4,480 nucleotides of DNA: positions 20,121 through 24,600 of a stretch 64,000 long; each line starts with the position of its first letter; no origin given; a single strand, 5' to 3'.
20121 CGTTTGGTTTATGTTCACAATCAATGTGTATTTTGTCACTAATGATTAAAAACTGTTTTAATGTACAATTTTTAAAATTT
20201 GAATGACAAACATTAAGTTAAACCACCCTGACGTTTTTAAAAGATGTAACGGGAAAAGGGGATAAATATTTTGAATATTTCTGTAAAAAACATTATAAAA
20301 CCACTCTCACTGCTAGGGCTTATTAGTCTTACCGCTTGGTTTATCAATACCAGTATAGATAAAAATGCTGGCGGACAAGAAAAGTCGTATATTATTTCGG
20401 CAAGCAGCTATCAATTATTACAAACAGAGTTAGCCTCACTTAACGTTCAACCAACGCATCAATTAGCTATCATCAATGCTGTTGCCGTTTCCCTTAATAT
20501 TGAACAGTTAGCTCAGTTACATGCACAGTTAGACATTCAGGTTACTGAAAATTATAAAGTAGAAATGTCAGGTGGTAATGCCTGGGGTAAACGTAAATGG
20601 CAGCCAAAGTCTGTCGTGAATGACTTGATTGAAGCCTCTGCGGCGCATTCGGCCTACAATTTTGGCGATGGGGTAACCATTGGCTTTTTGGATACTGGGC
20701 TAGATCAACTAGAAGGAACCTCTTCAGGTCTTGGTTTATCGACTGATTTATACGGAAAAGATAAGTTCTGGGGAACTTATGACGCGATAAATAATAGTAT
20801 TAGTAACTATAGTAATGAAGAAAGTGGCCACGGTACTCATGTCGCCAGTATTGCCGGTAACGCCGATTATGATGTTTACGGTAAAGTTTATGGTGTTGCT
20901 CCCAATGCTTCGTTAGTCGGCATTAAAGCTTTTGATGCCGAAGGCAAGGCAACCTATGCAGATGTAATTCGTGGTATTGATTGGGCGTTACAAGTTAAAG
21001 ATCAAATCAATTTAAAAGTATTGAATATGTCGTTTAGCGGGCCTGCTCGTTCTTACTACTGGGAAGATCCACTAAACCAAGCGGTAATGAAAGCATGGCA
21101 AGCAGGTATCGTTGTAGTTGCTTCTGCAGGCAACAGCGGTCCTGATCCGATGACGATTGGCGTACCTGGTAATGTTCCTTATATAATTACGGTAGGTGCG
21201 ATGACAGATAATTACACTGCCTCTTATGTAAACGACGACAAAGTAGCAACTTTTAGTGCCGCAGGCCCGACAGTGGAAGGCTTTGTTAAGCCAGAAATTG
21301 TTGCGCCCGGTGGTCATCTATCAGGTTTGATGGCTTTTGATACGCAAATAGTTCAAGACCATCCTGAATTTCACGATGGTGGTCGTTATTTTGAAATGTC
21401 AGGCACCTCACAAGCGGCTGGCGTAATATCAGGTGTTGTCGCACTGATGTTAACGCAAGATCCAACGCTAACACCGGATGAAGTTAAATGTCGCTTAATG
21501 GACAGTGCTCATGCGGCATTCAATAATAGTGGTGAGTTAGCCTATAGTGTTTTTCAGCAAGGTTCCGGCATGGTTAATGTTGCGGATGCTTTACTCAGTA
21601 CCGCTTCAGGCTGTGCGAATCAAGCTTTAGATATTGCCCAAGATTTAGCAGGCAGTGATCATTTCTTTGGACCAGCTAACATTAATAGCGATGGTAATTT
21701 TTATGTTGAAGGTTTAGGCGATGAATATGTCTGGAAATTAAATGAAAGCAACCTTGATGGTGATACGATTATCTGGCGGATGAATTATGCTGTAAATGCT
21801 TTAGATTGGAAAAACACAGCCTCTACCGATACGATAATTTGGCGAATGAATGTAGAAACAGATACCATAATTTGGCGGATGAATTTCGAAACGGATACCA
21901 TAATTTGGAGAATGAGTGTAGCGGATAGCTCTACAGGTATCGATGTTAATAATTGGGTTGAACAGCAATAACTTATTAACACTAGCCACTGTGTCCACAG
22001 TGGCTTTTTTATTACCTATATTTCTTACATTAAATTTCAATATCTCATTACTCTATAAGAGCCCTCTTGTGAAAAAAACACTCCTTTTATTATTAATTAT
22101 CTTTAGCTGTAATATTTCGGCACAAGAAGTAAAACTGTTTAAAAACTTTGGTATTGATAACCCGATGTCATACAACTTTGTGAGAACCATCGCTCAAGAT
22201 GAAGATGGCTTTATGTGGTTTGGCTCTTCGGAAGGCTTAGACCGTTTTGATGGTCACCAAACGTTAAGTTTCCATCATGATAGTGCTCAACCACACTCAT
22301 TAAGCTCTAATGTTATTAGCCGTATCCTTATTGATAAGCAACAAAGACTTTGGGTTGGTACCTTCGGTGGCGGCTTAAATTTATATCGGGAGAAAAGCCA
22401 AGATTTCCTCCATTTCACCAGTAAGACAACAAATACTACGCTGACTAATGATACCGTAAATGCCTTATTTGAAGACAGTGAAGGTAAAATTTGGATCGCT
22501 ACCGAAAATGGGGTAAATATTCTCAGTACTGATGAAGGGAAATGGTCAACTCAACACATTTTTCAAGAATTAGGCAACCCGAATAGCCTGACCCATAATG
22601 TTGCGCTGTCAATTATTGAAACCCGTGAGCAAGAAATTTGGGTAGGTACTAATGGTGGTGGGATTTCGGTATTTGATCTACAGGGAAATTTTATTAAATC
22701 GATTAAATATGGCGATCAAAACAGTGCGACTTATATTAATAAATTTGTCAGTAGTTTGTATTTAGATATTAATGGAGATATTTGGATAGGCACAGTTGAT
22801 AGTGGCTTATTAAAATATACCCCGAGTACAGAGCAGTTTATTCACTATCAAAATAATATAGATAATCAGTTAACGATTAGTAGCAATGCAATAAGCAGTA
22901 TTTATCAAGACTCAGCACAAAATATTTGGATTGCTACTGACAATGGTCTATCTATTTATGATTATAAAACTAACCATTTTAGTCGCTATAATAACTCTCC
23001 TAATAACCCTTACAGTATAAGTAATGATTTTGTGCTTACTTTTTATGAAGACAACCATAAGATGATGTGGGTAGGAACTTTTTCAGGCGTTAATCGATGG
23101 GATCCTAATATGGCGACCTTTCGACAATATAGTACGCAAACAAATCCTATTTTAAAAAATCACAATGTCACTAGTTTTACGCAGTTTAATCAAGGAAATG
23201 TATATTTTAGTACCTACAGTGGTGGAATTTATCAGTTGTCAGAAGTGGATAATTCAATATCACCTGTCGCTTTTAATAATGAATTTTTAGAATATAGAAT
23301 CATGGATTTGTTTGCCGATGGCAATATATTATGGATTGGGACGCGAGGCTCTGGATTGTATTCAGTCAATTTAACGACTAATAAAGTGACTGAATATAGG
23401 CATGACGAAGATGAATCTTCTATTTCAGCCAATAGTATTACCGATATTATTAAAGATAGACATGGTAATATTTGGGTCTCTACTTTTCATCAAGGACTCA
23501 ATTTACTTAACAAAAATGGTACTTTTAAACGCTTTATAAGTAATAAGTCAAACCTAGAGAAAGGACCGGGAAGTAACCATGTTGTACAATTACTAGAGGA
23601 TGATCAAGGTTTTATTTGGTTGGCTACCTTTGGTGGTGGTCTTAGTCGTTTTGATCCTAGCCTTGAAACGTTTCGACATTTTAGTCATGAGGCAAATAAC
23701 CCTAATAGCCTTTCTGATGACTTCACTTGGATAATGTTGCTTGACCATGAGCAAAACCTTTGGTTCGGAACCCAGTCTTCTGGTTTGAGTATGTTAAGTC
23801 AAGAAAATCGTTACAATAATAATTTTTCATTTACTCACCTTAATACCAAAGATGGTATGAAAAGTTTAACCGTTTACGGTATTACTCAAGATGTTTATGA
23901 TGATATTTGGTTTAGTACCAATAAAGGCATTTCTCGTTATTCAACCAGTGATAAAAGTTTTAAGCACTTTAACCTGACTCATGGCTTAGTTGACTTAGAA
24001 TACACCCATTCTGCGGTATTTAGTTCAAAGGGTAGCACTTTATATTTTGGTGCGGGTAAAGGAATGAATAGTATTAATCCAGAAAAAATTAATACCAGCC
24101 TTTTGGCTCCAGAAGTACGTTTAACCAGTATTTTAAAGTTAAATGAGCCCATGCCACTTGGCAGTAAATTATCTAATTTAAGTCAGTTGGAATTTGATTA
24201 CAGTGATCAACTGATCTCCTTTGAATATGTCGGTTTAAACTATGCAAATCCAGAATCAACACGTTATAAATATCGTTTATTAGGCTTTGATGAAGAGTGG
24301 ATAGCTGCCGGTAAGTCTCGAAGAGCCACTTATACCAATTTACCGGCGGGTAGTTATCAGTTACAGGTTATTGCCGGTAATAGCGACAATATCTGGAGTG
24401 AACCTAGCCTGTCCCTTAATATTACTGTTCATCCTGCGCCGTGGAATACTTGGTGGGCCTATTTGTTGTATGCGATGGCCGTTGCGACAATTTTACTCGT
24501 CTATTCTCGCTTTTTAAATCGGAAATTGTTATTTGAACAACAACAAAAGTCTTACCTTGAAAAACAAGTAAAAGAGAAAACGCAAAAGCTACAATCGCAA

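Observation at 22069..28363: Split sensory system: periplasmic Y_Y_Y propeller fused to a degenerate GGDEF, convergent with a 7TM-PAS-HK-REC-AraC hybrid kinase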

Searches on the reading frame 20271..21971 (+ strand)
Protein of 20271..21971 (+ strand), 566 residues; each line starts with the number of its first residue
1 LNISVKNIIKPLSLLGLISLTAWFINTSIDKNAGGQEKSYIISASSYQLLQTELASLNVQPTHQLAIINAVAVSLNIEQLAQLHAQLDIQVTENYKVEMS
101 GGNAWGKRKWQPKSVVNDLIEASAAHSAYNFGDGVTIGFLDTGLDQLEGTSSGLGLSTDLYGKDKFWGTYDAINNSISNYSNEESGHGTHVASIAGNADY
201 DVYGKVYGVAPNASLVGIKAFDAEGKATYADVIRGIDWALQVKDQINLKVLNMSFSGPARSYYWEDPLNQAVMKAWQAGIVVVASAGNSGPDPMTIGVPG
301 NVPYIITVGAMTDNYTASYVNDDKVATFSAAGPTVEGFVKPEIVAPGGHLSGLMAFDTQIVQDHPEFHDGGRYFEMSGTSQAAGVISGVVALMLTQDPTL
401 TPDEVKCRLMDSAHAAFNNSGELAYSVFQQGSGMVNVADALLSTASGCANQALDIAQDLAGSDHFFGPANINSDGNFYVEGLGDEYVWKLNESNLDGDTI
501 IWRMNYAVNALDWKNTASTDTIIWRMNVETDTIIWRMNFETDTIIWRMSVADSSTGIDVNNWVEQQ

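Call 13: search_protein_families(library=pfam, proteins=[window:20271-21971:+], max_evalue=0.01)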
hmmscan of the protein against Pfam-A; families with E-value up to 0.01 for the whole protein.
window:20271-21971:+ (566 aa): 1 family
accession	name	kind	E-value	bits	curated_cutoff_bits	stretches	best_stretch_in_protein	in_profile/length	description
PF00082.27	Peptidase_S8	-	6.9e-49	167.1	21.8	1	132-419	1-274/288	Subtilase family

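Call 16: search_protein_families(library=ncbifam, proteins=[window:20271-21971:+], max_evalue=0.1)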
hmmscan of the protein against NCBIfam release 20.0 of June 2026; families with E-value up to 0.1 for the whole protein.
window:20271-21971:+ (566 aa): 7 families
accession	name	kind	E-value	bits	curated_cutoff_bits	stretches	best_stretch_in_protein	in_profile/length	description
TIGR03921.1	T7SS_mycosin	equivalog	3.9e-32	111.7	278.75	1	131-444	11-288/353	type VII secretion-associated serine protease mycosin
TIGR03895.1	protease_PatA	subfamily_domain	2e-14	53.3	421.05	1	187-441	1-225/606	PatA/PatG family cyanobactin maturation protease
NF049966.1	QH_SP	equivalog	2.2e-12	46.8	165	1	182-291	37-127/219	subtilisin-like serine protease QhpE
NF040553.1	SGO_0316_fam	subfamily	4.4e-12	44.5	1400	2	170-289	345-464/1486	SGO_0316/SGO_0317 family LPXTG-anchored serine peptidase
NF040809.1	germ_prot_CspBA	exception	2.7e-11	41.9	1250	2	171-290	708-825/1099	bifunctional germination protease/germinant receptor pseudoprotease CspBA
NF042956.1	IteS_antiphage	equivalog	1.5e-09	36.7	900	1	183-416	289-536/747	S8 family anti-phage peptidase IteS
NF033595.1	denti_PrtP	equivalog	7.6e-08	31.4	300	1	251-441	342-502/606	dentilisin complex serine proteinase subunit PrtP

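Call 26: find_homologous_proteins(query=window:20271-21971:+)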
Query window:20271-21971:+ (566 aa): 6195 proteins with E <= 0.001 among 8000 candidates; the best 120 are listed.
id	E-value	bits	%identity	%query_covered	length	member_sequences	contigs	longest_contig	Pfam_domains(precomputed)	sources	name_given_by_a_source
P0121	0.0e+0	1275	100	100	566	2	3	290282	PF00082.28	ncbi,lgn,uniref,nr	ncbi:S8 family peptidase [Colwellia hornerae]|uniref:S8 family peptidase n=1 Tax=Colwellia hornerae 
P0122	0.0e+0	1162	90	100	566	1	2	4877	PF00082.28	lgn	-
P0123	0.0e+0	1161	89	100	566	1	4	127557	PF00082.28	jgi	jgi:serine protease AprX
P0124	0.0e+0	1160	90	100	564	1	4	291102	PF00082.28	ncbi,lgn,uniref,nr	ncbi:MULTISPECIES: S8 family peptidase [unclassified Colwellia]|uniref:S8 family peptidase n=1 Tax=u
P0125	0.0e+0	1159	89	100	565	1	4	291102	PF00082.28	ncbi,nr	ncbi:S8 family peptidase [Colwellia sp. BRX8-3]|nr:S8 family peptidase [Colwellia sp. BRX8-3] MBA636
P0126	0.0e+0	1147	88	100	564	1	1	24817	PF00082.28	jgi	jgi:serine protease AprX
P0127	0.0e+0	1147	88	100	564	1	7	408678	PF00082.28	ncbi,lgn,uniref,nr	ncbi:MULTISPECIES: S8 family peptidase [unclassified Colwellia]|uniref:S8 family peptidase n=1 Tax=u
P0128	0.0e+0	1147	88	100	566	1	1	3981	PF00082.28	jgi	jgi:serine protease AprX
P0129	0.0e+0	1146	88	100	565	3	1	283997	PF00082.28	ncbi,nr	ncbi:S8 family peptidase [Colwellia sp. BRX8-7]|nr:S8 family peptidase [Colwellia sp. BRX8-7]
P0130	0.0e+0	1145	88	100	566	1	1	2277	PF00082.28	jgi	jgi:serine protease AprX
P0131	0.0e+0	1145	88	100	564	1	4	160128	PF00082.28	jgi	jgi:serine protease AprX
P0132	0.0e+0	1145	88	100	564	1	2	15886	PF00082.28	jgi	jgi:serine protease AprX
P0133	0.0e+0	1142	88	100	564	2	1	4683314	PF00082.28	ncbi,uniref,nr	ncbi:S8 family peptidase [Colwellia sp. PAMC 20917]|uniref:S8 family peptidase n=1 Tax=Colwellia sp.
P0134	0.0e+0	1106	86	100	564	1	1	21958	PF00082.28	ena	-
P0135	0.0e+0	1105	86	100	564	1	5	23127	PF00082.28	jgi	jgi:serine protease AprX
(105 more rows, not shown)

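Call 55: predict_structure(alignment_id=A3)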
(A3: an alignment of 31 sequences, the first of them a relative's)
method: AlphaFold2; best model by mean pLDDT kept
length: 566 residues; sequences in the alignment: 31
mean_pLDDT: 40.7   pTM: 0.42
mean pLDDT of the five models: 40.7, 37.4, 36.8, 36.2, 36.0
residues with pLDDT >= 90: 2; 70-90: 58; 50-70: 87; < 50: 419
segments of 3 or more residues with pLDDT < 50: 1-34, 94-216, 218-229, 255-265, 286-303, 308-382, 413-436, 449-566
pLDDT, mean of each block of 10 residues (from residue 1): 37 42 38 58 79 88 59 81 85 41 25 30 40 27 28 26 28 32 28 26 26 44 40 57 58 47 52 70 49 25 48 28 29 23 22 25 29 27 53 66 68 42 27 44 56 34 30 32 27 27 28 27 33 32 32 30 27
secondary structure, 60 per line:
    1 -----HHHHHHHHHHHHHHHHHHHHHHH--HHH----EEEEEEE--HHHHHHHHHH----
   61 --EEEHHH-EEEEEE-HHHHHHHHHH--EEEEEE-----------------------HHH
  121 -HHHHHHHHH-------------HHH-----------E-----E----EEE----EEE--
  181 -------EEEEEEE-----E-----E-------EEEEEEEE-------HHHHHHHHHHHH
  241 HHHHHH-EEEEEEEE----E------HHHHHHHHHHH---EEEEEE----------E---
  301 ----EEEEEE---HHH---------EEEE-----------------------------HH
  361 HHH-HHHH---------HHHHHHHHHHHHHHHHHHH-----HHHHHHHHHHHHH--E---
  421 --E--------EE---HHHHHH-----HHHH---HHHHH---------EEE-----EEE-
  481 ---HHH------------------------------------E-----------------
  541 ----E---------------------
elements in order: H6-28 E38-44 H47-56 E63-65 E70-75 H77-86 E89-94 H122-130 E169-171 E176-178 E188-194 E214-221 H229-246 E248-255 H267-277 E281-286 E305-310 E326-329 H359-363 H365-368 H378-396 H402-414 H437-442 H448-451 H455-459 E469-471 E477-479

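Call 85: search_solved_structures(query=window:20271-21971:+, max_evalue=1e-15)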
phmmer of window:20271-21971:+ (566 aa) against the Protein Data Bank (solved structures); distinct sequences matched with E-value up to 1e-15: 57.
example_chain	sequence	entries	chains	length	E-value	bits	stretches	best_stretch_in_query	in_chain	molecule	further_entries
3afg_A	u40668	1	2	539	5.1e-50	174.1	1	128-436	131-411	Subtilisin-like serine protease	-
9ues_B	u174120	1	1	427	2.1e-49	172.1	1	131-436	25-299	Subtilisin-like serine protease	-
1bh6_A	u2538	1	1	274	6.1e-25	91.3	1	178-438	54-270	SUBTILISIN DY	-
3whi_A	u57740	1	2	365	6e-22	81.4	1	62-437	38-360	Subtilisin E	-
6pak_A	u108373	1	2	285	1.1e-21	80.5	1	176-440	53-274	Subtilisin E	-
1s01_A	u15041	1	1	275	1.3e-21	80.3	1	176-437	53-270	Subtilisin BPN'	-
2sni_E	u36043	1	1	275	1.3e-21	80.3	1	176-437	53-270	SUBTILISIN NOVO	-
1sbi_A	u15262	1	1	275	1.4e-21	80.1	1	176-437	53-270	SUBTILISIN 8397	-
5gl8_A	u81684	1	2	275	1.8e-21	79.9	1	176-437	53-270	Subtilisin NAT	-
1sbh_A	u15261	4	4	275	1.8e-21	79.9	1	176-437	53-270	SUBTILISIN 8397+1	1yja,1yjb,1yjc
1s02_A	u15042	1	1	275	2e-21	79.7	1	176-437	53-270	SUBTILISIN BPN'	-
3vyv_A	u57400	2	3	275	2e-21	79.7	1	176-437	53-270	Subtilisin NAT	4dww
1lw6_E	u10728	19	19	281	2e-21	79.7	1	176-438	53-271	SUBTILISIN BPN' | Subtilisin BPN' precursor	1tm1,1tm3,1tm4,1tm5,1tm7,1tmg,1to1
1sbn_E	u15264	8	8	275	2.1e-21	79.6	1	176-437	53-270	SUBTILISIN NOVO BPN' | SUBTILISIN BPN'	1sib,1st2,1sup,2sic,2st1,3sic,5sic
1sub_A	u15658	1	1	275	3.5e-21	78.9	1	176-437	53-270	SUBTILISIN BPN' CRB-S3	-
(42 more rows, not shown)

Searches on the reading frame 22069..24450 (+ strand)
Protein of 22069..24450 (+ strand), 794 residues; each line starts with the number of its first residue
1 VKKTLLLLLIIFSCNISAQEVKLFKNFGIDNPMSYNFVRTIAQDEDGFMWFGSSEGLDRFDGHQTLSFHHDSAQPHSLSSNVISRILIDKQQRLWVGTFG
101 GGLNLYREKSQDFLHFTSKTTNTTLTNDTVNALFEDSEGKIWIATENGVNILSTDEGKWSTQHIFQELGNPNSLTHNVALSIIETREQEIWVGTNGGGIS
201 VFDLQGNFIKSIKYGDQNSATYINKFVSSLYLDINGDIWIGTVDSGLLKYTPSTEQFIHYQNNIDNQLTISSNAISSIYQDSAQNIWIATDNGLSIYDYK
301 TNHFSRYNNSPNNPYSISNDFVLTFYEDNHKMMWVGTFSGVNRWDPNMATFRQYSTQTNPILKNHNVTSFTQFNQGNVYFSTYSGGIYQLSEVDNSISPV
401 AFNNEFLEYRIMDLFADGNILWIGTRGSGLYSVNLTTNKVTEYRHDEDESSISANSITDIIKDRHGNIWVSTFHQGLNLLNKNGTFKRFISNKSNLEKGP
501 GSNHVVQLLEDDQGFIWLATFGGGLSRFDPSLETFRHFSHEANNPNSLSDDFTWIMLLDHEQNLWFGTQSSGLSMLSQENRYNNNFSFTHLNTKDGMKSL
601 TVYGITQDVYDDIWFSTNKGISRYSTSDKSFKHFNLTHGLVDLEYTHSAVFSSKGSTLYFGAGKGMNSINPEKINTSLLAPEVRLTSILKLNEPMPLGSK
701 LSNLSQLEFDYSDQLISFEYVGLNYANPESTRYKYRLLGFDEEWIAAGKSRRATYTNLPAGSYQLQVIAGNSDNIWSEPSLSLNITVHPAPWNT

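Call 58: search_solved_structures(query=window:22069-24450:+, max_evalue=0.001)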
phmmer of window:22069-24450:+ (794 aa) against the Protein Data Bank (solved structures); distinct sequences matched with E-value up to 0.001: 5.
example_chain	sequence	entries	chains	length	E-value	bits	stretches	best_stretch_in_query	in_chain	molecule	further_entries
4a2l_A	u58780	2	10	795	8e-80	272.5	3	17-351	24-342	TWO-COMPONENT SYSTEM SENSOR HISTIDINE KINASE/RESPONSE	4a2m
3v9f_A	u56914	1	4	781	6.4e-78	266.2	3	23-355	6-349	Two-component system sensor histidine kinase/response regulator, hybrid (One-component sys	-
3ott_A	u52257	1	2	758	2.1e-60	208.3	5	125-340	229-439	Two-component system sensor histidine kinase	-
3va6_A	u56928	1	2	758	2.1e-60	208.3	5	125-340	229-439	Two-component system sensor histidine kinase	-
5m11_A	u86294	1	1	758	1.4e-05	27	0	78-171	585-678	Immunoreactive 84kD antigen PG93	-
